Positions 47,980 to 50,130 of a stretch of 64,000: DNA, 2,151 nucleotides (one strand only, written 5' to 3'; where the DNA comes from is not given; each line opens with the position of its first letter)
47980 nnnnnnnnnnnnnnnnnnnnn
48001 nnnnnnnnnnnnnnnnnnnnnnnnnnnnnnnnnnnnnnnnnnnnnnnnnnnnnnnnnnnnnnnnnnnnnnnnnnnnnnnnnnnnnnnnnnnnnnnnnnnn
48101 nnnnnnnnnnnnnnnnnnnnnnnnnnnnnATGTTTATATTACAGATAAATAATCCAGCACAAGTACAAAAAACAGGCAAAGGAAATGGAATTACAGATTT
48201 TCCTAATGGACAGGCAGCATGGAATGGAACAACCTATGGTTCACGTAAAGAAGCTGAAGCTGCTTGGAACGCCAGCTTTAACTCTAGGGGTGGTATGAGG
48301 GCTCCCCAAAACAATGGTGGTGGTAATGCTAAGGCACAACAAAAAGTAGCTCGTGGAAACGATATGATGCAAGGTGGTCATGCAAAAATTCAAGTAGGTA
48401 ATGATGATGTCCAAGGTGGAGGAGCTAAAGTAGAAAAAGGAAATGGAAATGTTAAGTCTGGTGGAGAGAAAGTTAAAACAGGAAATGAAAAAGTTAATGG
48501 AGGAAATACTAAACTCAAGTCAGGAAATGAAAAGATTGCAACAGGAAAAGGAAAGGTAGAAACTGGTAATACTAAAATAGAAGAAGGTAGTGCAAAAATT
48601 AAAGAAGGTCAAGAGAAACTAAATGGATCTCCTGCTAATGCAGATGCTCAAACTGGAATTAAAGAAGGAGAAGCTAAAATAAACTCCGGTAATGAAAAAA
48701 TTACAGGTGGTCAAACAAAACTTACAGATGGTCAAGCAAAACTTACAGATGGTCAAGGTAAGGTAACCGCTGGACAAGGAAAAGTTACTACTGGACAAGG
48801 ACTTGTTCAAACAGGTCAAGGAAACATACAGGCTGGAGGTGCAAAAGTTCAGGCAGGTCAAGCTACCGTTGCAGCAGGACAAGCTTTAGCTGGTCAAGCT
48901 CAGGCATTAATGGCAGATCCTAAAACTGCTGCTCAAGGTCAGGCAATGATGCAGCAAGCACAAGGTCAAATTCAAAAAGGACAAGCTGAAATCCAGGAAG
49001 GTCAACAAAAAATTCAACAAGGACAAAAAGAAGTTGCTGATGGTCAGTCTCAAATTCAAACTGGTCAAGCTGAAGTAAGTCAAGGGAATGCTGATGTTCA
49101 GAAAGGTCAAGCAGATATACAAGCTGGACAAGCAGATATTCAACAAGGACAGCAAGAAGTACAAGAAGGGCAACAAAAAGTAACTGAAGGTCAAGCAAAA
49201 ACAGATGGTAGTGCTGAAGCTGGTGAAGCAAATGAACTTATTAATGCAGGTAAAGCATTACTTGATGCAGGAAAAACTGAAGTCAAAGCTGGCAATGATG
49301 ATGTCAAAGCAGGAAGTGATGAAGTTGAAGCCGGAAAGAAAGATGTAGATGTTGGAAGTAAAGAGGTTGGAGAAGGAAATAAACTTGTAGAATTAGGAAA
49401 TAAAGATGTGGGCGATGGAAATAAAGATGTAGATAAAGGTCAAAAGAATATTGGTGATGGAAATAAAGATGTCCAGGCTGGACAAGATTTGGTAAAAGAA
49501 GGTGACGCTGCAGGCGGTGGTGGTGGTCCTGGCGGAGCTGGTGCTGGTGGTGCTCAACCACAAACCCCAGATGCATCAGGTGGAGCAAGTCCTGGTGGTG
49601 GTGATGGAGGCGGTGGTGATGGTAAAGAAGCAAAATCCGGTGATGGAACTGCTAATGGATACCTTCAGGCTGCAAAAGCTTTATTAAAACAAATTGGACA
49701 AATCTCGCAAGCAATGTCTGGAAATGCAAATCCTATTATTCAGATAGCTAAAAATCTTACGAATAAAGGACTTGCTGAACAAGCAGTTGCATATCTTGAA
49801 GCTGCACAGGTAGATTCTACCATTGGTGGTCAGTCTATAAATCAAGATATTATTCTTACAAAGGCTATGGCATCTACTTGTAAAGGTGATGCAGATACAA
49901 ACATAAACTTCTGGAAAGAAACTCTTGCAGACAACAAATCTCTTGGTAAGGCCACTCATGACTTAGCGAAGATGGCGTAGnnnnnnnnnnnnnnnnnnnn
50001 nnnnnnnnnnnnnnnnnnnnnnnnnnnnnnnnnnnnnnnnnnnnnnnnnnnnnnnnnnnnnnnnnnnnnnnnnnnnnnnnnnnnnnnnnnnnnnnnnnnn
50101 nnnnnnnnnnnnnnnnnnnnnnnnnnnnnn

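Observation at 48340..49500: Extreme heptad-repeat protein: more than 100 tandem copies of G-[QN]-x-[KD]-[VI]-x-x, a repeat architecture that does not match textbook repeat families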

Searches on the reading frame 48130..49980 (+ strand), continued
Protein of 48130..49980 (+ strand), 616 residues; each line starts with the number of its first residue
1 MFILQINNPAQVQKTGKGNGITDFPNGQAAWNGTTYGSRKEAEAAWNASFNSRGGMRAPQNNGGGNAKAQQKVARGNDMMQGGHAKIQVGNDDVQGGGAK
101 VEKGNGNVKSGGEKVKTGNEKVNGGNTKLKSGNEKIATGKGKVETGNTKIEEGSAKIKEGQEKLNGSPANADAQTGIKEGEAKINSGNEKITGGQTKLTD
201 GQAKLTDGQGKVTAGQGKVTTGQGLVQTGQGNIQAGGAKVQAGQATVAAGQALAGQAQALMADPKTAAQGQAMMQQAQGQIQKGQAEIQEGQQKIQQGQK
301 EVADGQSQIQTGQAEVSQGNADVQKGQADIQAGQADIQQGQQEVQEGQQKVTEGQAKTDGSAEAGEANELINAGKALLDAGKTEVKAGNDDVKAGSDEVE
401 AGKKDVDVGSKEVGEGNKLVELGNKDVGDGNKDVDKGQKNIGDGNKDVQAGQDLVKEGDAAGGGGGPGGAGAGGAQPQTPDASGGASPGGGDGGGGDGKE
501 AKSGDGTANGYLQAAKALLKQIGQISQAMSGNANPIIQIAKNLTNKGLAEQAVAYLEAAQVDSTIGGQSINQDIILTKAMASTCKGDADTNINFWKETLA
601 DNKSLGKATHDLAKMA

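Call 49: fold_search(model_id=the predicted structure, library=pdb)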
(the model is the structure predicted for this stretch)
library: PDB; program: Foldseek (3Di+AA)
matches with E <= 10: 737; with E <= 0.001: 3
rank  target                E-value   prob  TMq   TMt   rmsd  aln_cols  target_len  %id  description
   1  7zr1_C                4.4e-05  1.00  0.14  0.13  74.4       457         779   13  Chaetomium thermophilum Mre11-Rad50-Nbs1 complex bound to ATPyS (composite structure) (released 2023-01-11)
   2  6h2x                  1.1e-04  1.00  0.12  0.19  52.4       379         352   12  MukB coiled-coil elbow from E. coli (released 2019-03-06)
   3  7zr1_D                3.4e-04  1.00  0.14  0.11  75.0       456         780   14  Chaetomium thermophilum Mre11-Rad50-Nbs1 complex bound to ATPyS (composite structure) (released 2023-01-11)
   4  5xg2                  2.7e-03  1.00  0.21  0.43  21.5       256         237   11  Crystal structure of a coiled-coil segment (residues 345-468 and 694-814) of Pyrococcus yayanosii Smc (released 2017-06-07)
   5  9e5c_7b               2.7e-03  0.89  0.11  0.02  58.2       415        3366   14  Cryo-EM structure of 96 nm repeat of microtubule doublet from T. brucei flagellum (released 2025-03-12)
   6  9e5c_7f               3.1e-03  0.89  0.11  0.02  58.4       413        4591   13  Cryo-EM structure of 96 nm repeat of microtubule doublet from T. brucei flagellum (released 2025-03-12)
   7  7nyw_B                3.2e-03  0.98  0.15  0.11  32.9       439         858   10  Cryo-EM structure of the MukBEF-MatP-DNA head module (released 2021-07-07)
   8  9a69_B                3.7e-03  1.00  0.26  0.25  51.6       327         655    9  Integrative model of MCPB-MCPC by crosslinking MS and deep learning (released 2024-09-18)
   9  9a65_A                3.9e-03  1.00  0.24  0.26  66.9       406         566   10  Integrative model of YVAQ-MCPB by crosslinking MS and deep learning (released 2024-09-18)
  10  6yvu_A                4.0e-03  0.69  0.11  0.08  72.5       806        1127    9  Condensin complex from S.cerevisiae ATP-free apo non-engaged state (released 2020-07-15)
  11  7qcd_B                5.8e-03  0.72  0.10  0.07  93.5       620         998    9  CryoEM structure of the Smc5/6-holocomplex (composite structure) (released 2022-09-21)
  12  6ixv_A                1.2e-02  0.96  0.12  0.24  25.8       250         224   12  Crystal structure of SH3BP5-Rab11a (released 2019-03-20)
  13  9y6s_6o               1.2e-02  0.82  0.11  0.02  56.2       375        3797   14  96-nm repeat of the Leishmania tarentolae doublet microtubule (released 2025-12-17)
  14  8glv_Mm               1.3e-02  0.84  0.13  0.03  58.1       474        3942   10  96-nm repeat unit of doublet microtubules from Chlamydomonas reinhardtii flagella (released 2023-05-31)
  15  9e5c_6d               1.3e-02  0.90  0.14  0.02  59.0       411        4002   12  Cryo-EM structure of 96 nm repeat of microtubule doublet from T. brucei flagellum (released 2025-03-12)
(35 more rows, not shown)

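Call 77: search_solved_structures(query=P0001, max_evalue=0.01)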
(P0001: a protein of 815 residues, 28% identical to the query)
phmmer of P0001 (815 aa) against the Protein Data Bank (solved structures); distinct sequences matched with E-value up to 0.01: 1.
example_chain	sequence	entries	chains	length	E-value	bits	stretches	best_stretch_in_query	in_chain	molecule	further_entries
5z79_A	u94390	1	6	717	0.0049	18.6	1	498-561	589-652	Hydroxymethyldihydropterin pyrophosphokinase-dihydropteroate synthase, putative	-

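Call 84: search_protein_families(library=phrogs, proteins=[window:48130-49977:+], max_evalue=0.01)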
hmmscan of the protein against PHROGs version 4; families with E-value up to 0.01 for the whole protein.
window:48130-49977:+ (616 aa): 0 families

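Call 85: search_protein_families(library=padloc, proteins=[window:48130-49977:+], max_evalue=0.01)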
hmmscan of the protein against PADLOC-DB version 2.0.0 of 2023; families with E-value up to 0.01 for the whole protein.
window:48130-49977:+ (616 aa): 2 families
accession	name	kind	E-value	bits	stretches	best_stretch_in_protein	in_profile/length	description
PDLC00550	JetC2|JetC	-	4.1e-05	19.5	1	273-388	335-444/1355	DUF3584 domain; MukB-like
PDLC00551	JetC2|JetC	-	0.0089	11.9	0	109-227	863-980/1365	DUF3584 domain; MukB-like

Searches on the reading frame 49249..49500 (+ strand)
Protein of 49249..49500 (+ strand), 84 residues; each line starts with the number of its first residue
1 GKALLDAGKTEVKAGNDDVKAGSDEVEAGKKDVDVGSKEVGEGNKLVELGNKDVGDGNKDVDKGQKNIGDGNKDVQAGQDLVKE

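Call 80: search_protein_families(library=pfam, proteins=[window:49249-49500:+], max_evalue=10)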
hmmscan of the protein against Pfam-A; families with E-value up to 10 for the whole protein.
seq(84 aa): 2 families
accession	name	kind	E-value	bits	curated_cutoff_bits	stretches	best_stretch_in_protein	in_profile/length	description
PF21300.2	LbR_Ice_bind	-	0.00012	22.5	30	1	11-79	22-91/97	Grass antifreeze beta roll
PF01469.24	Pentapeptide_2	-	0.18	12.1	26.4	1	49-72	13-32/40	Pentapeptide repeats (8 copies)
